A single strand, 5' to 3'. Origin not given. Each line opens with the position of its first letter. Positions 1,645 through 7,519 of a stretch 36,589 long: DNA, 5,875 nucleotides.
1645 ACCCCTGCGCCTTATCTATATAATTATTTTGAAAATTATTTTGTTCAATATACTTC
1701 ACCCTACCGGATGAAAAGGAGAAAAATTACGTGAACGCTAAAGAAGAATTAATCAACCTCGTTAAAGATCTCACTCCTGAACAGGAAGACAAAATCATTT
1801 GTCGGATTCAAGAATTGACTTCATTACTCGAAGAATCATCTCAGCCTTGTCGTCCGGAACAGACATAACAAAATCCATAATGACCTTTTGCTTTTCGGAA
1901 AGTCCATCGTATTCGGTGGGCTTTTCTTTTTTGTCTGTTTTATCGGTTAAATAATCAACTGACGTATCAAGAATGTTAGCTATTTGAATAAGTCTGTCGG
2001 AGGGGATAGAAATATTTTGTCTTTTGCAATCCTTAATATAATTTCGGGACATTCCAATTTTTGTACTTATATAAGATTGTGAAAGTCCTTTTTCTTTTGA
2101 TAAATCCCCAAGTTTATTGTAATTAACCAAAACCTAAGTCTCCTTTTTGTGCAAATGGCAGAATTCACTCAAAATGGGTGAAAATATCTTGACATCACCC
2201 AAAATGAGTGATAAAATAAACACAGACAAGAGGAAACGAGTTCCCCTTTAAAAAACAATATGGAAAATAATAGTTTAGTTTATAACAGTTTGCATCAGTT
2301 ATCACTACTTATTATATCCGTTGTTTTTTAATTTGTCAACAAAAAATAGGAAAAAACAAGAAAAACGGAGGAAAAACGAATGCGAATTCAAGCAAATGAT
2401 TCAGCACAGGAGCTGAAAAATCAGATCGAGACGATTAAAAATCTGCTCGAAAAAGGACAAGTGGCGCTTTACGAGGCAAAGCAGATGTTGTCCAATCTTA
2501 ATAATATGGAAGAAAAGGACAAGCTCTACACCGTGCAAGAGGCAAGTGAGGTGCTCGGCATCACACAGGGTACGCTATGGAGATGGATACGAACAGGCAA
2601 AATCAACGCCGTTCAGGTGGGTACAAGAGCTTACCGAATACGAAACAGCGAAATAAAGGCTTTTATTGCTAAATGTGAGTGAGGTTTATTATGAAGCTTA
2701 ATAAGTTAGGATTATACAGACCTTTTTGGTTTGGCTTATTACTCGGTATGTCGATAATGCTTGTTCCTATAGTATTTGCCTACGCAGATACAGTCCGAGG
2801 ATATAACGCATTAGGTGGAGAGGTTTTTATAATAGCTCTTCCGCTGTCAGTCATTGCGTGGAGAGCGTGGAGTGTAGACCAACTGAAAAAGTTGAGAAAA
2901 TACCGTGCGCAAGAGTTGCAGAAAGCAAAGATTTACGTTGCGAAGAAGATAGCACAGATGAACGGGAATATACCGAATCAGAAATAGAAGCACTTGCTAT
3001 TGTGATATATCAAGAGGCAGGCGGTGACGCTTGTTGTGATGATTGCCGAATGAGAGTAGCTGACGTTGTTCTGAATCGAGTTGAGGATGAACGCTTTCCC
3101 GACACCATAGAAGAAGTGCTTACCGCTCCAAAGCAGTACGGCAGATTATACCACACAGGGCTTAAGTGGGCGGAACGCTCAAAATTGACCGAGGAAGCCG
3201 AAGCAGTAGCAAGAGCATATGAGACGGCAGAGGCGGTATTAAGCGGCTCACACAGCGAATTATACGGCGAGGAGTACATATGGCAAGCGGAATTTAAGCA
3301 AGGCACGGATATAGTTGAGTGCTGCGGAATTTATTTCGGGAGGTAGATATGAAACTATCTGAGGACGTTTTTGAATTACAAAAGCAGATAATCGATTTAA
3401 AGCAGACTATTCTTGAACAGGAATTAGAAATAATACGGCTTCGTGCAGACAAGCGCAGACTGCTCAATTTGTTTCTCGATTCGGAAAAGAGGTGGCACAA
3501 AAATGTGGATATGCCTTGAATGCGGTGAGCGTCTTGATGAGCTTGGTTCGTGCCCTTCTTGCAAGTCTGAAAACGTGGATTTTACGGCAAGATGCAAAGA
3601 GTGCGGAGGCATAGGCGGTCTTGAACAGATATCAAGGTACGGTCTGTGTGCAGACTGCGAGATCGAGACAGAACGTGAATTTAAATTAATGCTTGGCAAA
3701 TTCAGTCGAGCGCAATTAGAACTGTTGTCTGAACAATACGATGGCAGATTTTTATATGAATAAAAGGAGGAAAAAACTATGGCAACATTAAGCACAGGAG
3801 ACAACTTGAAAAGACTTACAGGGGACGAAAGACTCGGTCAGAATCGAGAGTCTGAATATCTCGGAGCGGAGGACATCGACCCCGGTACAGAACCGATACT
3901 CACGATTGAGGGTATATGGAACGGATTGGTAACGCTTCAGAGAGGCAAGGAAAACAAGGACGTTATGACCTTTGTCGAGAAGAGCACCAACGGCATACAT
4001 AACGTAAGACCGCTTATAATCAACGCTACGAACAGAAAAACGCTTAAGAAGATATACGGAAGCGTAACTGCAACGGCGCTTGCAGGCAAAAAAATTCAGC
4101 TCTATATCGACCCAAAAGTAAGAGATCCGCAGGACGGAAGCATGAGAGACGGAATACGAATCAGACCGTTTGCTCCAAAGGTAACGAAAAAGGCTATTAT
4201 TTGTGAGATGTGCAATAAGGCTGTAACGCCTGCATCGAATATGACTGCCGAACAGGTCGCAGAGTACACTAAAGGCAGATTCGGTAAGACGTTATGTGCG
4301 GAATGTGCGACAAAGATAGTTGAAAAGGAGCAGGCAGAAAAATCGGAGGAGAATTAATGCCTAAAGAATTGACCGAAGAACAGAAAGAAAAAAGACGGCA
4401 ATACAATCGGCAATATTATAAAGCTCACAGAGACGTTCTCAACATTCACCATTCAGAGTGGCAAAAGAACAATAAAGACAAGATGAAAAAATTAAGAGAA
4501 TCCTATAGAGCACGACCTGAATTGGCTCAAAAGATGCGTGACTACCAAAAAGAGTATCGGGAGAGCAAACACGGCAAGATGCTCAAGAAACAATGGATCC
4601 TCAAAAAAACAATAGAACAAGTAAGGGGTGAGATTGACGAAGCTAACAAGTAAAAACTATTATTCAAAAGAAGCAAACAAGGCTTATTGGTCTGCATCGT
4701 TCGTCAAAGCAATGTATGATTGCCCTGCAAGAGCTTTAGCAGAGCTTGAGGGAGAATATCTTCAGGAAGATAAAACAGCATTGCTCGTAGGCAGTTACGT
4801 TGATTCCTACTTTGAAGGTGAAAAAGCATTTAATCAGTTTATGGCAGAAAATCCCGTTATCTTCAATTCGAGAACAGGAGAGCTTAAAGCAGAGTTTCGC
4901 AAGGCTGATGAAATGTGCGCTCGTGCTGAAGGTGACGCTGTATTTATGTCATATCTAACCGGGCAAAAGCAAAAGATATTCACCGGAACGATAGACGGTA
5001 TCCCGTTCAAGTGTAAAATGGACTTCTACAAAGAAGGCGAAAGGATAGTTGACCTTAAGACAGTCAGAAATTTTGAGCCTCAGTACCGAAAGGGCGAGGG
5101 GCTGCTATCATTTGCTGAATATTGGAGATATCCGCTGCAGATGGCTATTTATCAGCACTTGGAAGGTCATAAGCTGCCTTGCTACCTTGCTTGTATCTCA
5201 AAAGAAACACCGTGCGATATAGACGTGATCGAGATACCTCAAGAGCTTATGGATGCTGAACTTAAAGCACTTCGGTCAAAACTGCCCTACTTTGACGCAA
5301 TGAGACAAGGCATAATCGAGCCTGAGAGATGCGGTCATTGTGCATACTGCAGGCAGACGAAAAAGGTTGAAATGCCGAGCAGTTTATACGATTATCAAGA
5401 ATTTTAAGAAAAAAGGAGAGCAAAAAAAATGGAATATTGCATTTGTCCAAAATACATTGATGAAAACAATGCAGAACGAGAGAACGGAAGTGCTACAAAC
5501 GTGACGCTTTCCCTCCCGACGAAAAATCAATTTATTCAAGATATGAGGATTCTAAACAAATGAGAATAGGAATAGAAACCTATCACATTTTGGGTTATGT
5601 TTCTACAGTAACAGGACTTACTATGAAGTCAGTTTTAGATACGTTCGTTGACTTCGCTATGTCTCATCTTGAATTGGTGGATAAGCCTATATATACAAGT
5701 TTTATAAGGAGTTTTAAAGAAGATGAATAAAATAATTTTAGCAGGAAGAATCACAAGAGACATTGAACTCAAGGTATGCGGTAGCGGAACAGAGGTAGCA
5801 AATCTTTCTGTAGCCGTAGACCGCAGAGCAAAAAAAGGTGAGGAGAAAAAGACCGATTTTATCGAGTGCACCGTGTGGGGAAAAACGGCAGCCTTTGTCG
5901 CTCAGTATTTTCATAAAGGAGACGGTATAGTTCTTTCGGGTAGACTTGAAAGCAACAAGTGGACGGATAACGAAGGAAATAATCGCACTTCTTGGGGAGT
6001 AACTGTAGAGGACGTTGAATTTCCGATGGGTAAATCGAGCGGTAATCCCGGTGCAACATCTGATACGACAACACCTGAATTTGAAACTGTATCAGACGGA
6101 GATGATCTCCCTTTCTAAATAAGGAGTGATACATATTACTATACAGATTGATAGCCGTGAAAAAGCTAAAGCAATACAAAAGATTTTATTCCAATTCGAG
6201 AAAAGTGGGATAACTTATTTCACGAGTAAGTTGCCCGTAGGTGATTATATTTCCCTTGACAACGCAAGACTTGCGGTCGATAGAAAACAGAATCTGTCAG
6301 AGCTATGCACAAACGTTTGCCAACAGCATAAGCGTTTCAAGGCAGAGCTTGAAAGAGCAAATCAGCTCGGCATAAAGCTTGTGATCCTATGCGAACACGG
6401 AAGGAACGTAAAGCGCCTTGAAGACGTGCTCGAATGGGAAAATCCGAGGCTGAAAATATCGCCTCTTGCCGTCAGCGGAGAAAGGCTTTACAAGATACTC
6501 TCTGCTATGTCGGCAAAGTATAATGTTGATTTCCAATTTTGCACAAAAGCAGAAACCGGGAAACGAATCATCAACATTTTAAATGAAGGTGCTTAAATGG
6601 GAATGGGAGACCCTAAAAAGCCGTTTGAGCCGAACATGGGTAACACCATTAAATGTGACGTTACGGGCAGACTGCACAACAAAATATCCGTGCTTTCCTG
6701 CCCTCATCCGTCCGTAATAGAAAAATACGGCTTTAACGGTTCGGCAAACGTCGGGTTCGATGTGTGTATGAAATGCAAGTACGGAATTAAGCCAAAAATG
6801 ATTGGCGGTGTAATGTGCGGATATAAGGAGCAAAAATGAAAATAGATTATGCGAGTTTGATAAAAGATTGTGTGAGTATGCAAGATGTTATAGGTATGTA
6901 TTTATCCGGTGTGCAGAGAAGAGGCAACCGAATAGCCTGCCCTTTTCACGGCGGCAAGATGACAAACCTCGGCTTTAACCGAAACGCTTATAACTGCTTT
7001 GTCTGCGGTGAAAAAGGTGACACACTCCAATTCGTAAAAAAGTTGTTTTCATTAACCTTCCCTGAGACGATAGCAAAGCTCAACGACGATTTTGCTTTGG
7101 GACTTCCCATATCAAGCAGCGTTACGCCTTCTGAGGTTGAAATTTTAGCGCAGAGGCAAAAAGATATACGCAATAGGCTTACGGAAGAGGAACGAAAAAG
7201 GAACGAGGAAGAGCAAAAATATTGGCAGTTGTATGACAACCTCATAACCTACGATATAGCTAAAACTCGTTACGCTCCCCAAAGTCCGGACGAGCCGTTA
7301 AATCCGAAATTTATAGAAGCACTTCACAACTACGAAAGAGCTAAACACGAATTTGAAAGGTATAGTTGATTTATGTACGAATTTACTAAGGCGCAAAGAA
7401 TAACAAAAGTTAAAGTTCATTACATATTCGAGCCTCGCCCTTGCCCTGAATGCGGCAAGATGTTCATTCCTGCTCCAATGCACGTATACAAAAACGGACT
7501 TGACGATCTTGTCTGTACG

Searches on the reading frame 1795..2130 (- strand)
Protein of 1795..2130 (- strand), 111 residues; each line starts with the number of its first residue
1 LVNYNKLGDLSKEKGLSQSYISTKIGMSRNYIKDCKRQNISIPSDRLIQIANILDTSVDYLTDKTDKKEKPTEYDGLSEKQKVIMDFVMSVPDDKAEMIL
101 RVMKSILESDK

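Call 57: search_protein_families(library=pfam, proteins=[window:1795-2130:-], max_evalue=0.001)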
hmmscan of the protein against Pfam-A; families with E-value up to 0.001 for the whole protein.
window:1795-2130:- (111 aa): 1 family
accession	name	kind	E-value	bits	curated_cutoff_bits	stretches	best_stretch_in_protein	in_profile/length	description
PF01381.28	HTH_3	-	1e-06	29.1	23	1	12-61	6-55/55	Helix-turn-helix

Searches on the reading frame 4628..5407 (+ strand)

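Call 57: search_protein_families(library=pfam, proteins=[window:4628-5407:+], max_evalue=0.001)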
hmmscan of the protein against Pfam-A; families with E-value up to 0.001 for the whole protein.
window:4628-5407:+ (259 aa): 1 family
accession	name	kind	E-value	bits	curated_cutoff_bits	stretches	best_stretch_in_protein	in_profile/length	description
PF12684.13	DUF3799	-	8.4e-62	209.4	26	1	22-244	1-233/233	PDDEXK-like domain of unknown function (DUF3799)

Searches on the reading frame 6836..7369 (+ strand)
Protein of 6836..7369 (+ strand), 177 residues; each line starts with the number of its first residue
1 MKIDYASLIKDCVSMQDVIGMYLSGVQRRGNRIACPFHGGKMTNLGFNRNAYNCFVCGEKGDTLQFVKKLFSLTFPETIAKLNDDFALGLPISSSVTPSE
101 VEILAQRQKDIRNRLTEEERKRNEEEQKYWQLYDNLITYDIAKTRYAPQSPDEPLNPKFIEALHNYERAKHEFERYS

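Call 57: search_protein_families(library=pfam, proteins=[window:6836-7369:+], max_evalue=0.001)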
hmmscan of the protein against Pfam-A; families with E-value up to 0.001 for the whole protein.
window:6836-7369:+ (177 aa): 1 family
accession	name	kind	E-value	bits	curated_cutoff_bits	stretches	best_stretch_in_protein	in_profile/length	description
PF01807.25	Zn_ribbon_DnaG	-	3.3e-12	46.5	24.9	1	9-91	9-94/98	CHC2 zinc finger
